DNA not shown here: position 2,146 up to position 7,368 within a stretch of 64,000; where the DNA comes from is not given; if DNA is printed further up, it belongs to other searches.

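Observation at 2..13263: Candidate undescribed spirochaete surface apparatus: Ig-stalk barrel plus two giant paralogous Ig-repeat lipoproteins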

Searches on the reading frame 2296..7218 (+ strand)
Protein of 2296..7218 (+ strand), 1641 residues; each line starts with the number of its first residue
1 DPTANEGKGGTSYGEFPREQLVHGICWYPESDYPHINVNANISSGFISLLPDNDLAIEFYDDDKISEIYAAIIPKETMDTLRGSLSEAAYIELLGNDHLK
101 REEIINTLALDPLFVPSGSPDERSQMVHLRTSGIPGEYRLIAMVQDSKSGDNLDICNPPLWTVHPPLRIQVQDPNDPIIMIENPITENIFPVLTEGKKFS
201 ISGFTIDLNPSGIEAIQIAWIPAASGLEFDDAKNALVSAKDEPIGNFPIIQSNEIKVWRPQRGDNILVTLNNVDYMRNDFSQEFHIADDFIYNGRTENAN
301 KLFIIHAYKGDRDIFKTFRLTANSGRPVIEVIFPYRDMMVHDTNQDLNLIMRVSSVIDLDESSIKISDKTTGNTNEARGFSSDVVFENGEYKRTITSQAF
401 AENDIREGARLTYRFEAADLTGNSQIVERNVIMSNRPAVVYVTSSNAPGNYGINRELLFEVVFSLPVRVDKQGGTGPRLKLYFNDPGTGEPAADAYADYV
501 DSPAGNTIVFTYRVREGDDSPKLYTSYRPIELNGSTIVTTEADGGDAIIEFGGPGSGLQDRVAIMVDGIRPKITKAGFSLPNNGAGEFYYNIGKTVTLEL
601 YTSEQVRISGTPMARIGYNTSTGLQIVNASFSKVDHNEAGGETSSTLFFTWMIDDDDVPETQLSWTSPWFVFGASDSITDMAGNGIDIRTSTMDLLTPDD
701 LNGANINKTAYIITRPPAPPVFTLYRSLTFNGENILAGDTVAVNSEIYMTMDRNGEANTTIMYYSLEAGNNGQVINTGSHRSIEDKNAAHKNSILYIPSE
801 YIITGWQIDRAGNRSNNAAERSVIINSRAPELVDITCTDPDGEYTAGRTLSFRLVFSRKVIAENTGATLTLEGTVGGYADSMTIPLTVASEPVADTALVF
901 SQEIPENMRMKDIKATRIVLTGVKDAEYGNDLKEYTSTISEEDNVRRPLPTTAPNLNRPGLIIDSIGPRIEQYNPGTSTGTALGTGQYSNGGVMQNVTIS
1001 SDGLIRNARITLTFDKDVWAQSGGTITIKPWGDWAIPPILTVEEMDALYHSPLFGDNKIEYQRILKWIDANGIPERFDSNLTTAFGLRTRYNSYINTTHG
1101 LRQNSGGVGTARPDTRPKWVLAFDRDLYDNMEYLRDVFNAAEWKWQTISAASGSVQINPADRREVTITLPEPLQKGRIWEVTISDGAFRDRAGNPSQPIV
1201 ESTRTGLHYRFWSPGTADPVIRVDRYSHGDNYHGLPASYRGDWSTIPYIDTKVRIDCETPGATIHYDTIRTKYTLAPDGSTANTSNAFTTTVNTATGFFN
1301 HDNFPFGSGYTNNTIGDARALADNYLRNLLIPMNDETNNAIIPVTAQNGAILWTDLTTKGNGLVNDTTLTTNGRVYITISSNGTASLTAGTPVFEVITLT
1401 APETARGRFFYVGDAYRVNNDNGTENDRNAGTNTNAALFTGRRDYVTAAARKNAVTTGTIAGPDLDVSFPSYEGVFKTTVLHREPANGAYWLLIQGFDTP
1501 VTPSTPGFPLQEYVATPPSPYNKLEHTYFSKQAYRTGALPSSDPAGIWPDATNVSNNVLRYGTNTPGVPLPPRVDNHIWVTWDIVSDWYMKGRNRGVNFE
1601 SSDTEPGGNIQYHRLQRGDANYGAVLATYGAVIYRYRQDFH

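Call 7: search_protein_families(library=pfam, proteins=[window:2296-7218:+], max_evalue=0.1)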
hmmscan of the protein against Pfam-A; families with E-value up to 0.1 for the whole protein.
window:2296-7218:+ (1641 aa): 1 family
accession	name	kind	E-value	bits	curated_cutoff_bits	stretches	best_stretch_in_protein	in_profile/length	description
PF13205.12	Big_5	-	0.0017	19.5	23.6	0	1151-1195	48-94/105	Bacterial Ig-like domain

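Call 9: search_protein_families(library=ncbifam, proteins=[window:2296-7218:+], max_evalue=0.1)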
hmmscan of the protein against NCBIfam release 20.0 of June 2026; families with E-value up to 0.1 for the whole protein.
window:2296-7218:+ (1641 aa): 1 family
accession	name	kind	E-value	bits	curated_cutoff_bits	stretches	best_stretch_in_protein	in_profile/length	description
NF003085.0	PRK04012.1-5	subfamily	0.056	13.4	92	0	1000-1031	49-80/108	translation initiation factor IF-1A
